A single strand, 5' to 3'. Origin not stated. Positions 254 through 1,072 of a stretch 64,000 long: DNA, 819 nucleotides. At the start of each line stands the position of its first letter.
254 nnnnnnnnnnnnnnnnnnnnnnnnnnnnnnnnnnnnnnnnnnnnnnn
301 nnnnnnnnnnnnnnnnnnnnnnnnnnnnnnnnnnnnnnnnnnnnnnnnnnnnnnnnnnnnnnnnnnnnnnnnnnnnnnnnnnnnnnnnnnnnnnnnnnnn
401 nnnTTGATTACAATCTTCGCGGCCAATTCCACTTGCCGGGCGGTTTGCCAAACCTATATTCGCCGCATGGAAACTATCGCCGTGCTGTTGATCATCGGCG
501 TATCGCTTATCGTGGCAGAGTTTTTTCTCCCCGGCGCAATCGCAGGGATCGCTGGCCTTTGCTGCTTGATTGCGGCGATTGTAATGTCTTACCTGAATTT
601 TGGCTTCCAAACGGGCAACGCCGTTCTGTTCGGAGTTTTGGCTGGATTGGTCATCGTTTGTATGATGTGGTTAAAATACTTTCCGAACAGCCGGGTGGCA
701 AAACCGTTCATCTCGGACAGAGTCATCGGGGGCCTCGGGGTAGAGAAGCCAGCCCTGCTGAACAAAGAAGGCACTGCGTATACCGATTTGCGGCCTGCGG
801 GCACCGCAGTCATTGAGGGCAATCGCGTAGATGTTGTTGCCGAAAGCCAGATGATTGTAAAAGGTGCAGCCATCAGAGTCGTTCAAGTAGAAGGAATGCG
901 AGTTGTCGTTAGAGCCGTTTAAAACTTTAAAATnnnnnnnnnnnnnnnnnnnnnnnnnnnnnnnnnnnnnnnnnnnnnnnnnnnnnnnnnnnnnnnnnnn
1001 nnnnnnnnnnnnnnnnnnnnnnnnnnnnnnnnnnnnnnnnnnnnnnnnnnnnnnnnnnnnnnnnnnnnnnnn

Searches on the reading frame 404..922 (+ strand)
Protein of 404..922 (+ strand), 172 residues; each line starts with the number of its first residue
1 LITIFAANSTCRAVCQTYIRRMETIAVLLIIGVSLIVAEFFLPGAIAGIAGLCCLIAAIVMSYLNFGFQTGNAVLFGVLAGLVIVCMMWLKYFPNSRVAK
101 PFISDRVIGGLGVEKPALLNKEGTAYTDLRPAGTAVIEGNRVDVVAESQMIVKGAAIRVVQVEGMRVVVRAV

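Call 92: search_protein_families(library=phrogs, alignment_id=A6, max_evalue=0.00001)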
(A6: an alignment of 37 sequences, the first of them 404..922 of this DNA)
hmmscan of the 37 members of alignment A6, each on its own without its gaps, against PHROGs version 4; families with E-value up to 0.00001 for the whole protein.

A. member 1, window:404-922:+ (172 aa): 0 families

B. families by the number of members that match (of 37 scanned): 34 families (the first 25 are shown)
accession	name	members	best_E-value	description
phrog_731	-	3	6.2e-35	-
phrog_5982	-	3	6e-17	-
phrog_2361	-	2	1.6e-62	serine-threonine kinase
phrog_37855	-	2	2e-13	-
phrog_4972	-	2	1.1e-12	-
phrog_14300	-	2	9.7e-08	-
phrog_8810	-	2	1.1e-07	-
phrog_7301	-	1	3.5e-176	-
phrog_12787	-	1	1.5e-109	-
phrog_3142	-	1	3.1e-67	FabG-like 3-oxoacyl-(acyl-carrier-protein) reductase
phrog_6929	-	1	4.2e-45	universal stress protein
phrog_13642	-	1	6.1e-42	-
phrog_16468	-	1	6.3e-31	-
phrog_448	-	1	5.5e-30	nicotinamide phosphoribosyl transferase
phrog_5687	-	1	8.8e-28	-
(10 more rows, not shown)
